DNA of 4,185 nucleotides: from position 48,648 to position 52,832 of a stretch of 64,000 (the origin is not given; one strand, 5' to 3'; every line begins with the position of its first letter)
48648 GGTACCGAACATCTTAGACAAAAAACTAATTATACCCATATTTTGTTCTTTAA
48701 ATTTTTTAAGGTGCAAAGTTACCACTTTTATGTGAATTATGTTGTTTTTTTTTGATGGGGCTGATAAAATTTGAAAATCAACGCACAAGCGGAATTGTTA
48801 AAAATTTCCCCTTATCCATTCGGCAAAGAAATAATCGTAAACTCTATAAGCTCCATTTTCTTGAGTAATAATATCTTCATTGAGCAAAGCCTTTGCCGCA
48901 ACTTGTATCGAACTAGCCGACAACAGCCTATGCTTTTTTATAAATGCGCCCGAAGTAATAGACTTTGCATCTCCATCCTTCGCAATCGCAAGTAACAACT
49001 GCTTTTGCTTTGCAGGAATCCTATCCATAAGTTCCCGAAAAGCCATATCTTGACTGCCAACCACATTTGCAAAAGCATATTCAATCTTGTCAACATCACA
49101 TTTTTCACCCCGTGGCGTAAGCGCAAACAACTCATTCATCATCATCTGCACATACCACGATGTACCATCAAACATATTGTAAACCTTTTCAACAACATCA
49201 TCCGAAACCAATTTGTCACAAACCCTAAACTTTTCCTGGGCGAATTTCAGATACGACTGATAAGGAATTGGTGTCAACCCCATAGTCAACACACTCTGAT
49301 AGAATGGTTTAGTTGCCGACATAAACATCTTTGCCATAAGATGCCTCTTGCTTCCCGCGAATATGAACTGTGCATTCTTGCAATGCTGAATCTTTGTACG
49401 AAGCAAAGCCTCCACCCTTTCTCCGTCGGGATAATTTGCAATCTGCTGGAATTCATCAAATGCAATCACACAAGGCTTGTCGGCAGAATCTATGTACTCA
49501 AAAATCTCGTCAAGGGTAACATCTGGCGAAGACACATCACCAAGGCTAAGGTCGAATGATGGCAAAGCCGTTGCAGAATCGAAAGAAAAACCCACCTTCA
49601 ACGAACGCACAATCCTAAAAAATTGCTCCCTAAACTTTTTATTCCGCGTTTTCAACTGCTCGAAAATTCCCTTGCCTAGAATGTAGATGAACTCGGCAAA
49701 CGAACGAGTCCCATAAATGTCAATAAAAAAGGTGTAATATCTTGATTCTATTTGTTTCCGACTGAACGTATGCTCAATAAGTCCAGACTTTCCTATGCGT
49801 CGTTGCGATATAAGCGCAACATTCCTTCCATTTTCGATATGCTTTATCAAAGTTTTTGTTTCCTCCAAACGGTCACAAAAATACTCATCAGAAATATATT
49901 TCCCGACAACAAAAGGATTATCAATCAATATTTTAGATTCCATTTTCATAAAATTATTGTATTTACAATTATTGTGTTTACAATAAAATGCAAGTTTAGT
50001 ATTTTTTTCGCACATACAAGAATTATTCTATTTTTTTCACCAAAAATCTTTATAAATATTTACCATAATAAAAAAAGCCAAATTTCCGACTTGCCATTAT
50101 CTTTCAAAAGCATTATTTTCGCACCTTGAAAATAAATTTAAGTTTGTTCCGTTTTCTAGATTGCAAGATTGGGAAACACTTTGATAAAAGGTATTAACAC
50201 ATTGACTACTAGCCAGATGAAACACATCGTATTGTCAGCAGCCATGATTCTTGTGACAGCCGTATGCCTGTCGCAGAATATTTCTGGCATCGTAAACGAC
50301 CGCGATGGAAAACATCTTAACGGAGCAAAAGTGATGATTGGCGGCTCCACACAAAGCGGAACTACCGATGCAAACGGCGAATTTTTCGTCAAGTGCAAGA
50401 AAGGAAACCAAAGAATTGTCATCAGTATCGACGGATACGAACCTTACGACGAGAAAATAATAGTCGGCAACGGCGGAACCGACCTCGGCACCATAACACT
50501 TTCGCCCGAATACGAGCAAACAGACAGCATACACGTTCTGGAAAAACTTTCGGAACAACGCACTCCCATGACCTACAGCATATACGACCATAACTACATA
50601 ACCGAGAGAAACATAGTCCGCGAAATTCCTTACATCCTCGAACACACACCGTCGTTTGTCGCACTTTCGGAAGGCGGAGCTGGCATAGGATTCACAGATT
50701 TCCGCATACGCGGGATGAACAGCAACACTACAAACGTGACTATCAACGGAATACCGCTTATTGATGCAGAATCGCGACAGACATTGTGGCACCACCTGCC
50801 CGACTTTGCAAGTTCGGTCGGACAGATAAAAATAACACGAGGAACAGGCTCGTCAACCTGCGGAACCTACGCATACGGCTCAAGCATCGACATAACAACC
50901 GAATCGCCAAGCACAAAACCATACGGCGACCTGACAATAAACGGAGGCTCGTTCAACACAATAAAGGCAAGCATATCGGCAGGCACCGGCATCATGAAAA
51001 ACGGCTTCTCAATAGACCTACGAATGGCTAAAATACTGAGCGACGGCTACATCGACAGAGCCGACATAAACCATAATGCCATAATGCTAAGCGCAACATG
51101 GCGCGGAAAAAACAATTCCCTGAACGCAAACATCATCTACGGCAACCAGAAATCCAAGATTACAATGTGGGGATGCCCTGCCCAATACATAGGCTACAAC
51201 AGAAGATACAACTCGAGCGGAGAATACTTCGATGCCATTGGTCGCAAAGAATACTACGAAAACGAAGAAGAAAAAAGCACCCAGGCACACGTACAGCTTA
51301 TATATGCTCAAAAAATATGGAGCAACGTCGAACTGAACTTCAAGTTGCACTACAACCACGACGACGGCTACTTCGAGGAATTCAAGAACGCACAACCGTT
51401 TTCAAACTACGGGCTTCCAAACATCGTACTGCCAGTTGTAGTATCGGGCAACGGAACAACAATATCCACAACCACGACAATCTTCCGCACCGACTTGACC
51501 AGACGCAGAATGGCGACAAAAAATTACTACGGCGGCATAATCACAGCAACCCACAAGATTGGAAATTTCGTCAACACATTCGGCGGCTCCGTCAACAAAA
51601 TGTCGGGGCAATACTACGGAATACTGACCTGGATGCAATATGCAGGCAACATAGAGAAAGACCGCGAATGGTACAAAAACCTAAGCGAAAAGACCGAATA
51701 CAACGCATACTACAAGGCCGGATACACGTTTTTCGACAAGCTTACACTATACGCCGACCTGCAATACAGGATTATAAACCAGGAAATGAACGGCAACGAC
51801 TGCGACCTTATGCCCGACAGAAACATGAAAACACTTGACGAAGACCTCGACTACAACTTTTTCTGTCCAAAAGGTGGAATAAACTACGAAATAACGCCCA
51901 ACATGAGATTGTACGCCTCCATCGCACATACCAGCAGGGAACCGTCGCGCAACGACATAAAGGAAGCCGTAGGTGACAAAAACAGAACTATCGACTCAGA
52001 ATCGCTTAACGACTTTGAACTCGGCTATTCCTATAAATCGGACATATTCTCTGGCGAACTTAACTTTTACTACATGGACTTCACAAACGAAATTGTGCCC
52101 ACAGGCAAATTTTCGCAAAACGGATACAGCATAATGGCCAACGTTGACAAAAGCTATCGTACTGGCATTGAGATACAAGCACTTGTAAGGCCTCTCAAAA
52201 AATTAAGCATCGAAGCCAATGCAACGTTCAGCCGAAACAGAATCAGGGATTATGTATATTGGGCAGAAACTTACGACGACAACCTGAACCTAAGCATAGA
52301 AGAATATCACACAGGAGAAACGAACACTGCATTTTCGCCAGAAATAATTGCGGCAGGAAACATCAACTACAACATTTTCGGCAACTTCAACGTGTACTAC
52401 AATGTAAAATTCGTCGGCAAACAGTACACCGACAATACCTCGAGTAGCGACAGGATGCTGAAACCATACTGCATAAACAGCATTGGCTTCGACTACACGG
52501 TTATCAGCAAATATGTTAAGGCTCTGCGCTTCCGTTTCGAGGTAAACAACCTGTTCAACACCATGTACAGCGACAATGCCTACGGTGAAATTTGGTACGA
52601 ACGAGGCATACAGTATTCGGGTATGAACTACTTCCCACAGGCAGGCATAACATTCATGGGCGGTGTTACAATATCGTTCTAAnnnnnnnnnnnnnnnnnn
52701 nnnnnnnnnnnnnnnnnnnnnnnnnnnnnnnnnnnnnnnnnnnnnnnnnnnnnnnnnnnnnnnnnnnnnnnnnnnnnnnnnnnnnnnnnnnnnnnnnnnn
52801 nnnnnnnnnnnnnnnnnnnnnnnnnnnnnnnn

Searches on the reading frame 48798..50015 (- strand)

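Call 10: search_protein_families(library=pfam, proteins=[window:48798-50015:-])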
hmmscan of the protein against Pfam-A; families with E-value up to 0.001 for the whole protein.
window:48798-50015:- (405 aa): 2 families
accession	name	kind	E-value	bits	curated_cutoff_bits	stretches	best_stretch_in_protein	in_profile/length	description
PF01637.24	ATPase_2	-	2.2e-10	41.2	33.2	1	46-291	1-224/225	ATPase domain predominantly from Archaea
PF13173.12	AAA_14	-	6.9e-05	23.3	27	0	165-231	49-107/129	AAA domain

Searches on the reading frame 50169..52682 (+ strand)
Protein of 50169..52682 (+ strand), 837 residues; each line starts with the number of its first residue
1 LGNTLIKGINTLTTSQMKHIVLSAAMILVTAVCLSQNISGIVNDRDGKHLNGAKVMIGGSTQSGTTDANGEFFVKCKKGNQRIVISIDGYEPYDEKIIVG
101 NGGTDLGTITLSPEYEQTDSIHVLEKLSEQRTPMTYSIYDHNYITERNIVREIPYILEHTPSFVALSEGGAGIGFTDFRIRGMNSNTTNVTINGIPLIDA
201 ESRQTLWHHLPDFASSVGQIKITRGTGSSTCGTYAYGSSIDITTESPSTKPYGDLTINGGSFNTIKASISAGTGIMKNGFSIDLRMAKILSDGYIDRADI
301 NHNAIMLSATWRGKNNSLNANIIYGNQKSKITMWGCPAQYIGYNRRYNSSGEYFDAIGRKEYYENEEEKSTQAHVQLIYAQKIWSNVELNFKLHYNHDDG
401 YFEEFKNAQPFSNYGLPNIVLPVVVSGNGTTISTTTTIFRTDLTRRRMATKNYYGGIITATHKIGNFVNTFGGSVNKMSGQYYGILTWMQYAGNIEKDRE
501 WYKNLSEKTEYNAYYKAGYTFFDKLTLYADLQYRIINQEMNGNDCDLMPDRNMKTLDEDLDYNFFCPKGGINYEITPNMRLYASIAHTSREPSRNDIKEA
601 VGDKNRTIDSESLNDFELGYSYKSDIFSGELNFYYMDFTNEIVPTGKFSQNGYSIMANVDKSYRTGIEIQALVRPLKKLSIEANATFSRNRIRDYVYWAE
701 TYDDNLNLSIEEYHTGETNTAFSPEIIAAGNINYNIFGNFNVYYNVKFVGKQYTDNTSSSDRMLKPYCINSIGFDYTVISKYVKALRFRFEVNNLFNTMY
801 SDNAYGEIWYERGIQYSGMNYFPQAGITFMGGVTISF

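Call 10: search_protein_families(library=pfam, proteins=[window:50169-52682:+])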
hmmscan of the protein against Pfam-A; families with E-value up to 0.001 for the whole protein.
window:50169-52682:+ (837 aa): 5 families
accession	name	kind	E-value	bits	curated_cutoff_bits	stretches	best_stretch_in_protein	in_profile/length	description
PF00593.30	TonB_dep_Rec_b-barrel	-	6.1e-23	82.8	27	1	348-795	38-436/436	TonB dependent receptor-like, beta-barrel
PF13715.12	CarbopepD_reg_2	-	2.6e-11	43.8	32.2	1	38-121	1-86/88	CarboxypepD_reg-like domain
PF13620.12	CarboxypepD_reg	-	5e-10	40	32.3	1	38-111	2-81/82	Carboxypeptidase regulatory-like domain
PF07715.20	Plug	-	7.9e-10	39.6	23.9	1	130-235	3-103/107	TonB-dependent Receptor Plug Domain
PF14905.12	OMP_b-brl_3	-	8.4e-07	28.8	27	1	561-803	155-381/408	Outer membrane protein beta-barrel family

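Call 44: find_homologous_proteins(query=window:50169-52682:+, max_evalue=1e-100)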
Query window:50169-52682:+ (837 aa): 2132 proteins with E <= 1e-100 among 8000 candidates; the best 120 are listed.
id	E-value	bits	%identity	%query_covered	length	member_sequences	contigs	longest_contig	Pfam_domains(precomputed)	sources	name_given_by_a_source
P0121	0.0e+0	1877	99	98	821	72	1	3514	PF13715.13,PF07715.21,PF13620.13,PF00593.31,PF14905.13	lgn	-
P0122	0.0e+0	1721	90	98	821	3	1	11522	PF13715.13,PF07715.21,PF13620.13,PF00593.31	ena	-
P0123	0.0e+0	1385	74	97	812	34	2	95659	PF13715.13,PF07715.21,PF13620.13,PF00593.31,PF14905.13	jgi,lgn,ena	-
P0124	0.0e+0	1331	71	97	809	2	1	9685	PF13715.13,PF07715.21,PF13620.13,PF00593.31,PF14905.13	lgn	-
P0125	0.0e+0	1329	71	98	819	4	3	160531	PF13715.13,PF07715.21,PF13620.13,PF00593.31,PF14905.13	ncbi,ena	-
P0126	0.0e+0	1303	70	98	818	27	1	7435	PF13715.13,PF07715.21,PF13620.13,PF00593.31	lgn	-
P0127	0.0e+0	1300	69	98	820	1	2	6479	PF13715.13,PF07715.21,PF13620.13,PF00593.31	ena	-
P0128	0.0e+0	1270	67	98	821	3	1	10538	PF13715.13,PF07715.21,PF13620.13,PF00593.31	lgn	-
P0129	0.0e+0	1201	64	99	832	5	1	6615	PF13715.13,PF07715.21,PF13620.13,PF00593.31,PF14905.13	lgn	-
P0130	0.0e+0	1186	64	98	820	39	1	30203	PF13715.13,PF07715.21,PF13620.13,PF00593.31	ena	-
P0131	0.0e+0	1171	64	98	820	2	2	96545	PF13715.13,PF07715.21,PF13620.13,PF00593.31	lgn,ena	-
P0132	0.0e+0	1167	63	98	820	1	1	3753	PF13715.13,PF07715.21,PF13620.13,PF00593.31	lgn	-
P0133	0.0e+0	1166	64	98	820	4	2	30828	PF13715.13,PF07715.21,PF13620.13,PF00593.31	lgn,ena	-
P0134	0.0e+0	1166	64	98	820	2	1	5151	PF13715.13,PF07715.21,PF13620.13,PF00593.31,PF14905.13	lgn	-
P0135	0.0e+0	1164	63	99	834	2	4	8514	PF13715.13,PF07715.21,PF13620.13,PF00593.31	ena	-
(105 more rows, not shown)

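Call 45: find_encoding_contigs(protein=P0121, flank=2500, max_places=1)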
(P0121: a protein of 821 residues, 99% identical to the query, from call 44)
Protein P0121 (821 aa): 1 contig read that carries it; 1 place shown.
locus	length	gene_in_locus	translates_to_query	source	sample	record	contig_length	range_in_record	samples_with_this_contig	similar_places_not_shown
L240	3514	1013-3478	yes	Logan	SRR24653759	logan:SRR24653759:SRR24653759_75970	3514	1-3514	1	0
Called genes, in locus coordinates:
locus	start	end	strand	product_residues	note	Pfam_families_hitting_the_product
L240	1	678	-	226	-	?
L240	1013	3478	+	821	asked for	PF13620:CarboxypepD_reg, PF13715:CarbopepD_reg_2, PF07715:Plug, PF00593:TonB_dep_Rec_b-barrel, PF14905:OMP_b-brl_3 (weak)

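Call 46: find_encoding_contigs(protein=P0122, flank=2500, max_places=1)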
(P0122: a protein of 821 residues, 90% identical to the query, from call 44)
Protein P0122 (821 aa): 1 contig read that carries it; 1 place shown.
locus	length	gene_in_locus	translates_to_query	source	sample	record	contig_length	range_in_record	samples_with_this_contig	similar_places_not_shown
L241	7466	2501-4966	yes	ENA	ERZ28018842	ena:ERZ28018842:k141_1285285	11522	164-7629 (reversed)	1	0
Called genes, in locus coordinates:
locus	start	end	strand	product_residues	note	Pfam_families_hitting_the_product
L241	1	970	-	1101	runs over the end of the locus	PF07517:SecA_DEAD, PF01043:SecA_PP_bind, PF21090:P-loop_SecA, PF07516:SecA_SW, PF02810:SEC-C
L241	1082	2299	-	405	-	PF01637:ATPase_2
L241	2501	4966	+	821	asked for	PF13620:CarboxypepD_reg, PF13715:CarbopepD_reg_2, PF07715:Plug, PF00593:TonB_dep_Rec_b-barrel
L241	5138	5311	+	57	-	-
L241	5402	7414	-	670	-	PF18962:Por_Secre_tail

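Call 47: find_encoding_contigs(protein=P0123, flank=2500, max_places=1)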
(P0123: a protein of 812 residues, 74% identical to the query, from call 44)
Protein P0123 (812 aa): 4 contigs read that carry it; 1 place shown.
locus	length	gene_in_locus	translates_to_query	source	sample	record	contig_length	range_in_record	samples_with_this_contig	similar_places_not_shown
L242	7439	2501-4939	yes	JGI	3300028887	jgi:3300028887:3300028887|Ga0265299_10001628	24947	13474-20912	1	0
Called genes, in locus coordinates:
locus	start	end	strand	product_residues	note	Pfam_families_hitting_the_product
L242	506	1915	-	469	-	PF00883:Peptidase_M17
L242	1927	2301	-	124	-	-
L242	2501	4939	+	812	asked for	PF13620:CarboxypepD_reg, PF13715:CarbopepD_reg_2, PF07715:Plug, PF00593:TonB_dep_Rec_b-barrel, PF14905:OMP_b-brl_3 (weak)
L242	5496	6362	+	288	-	-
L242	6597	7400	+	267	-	PF11738:DUF3298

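Call 48: find_encoding_contigs(protein=P0125, flank=2500, max_places=1)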
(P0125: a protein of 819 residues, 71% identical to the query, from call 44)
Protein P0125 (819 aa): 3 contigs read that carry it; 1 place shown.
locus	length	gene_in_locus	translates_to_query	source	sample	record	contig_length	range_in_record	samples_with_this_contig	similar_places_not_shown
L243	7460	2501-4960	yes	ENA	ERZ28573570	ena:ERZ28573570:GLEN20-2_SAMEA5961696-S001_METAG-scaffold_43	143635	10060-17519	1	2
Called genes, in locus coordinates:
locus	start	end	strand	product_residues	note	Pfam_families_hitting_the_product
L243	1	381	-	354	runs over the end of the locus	PF04166:PdxA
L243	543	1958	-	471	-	PF00883:Peptidase_M17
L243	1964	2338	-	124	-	-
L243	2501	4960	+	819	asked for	PF13620:CarboxypepD_reg, PF13715:CarbopepD_reg_2, PF07715:Plug (weak), PF00593:TonB_dep_Rec_b-barrel, PF14905:OMP_b-brl_3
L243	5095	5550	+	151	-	PF18347:DUF5606, PF21186:DUF6852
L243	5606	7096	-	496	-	PF00370:FGGY_N, PF02782:FGGY_C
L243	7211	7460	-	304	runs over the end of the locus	PF00561:Abhydrolase_1, PF12146:Hydrolase_4, PF12697:Abhydrolase_6 (weak)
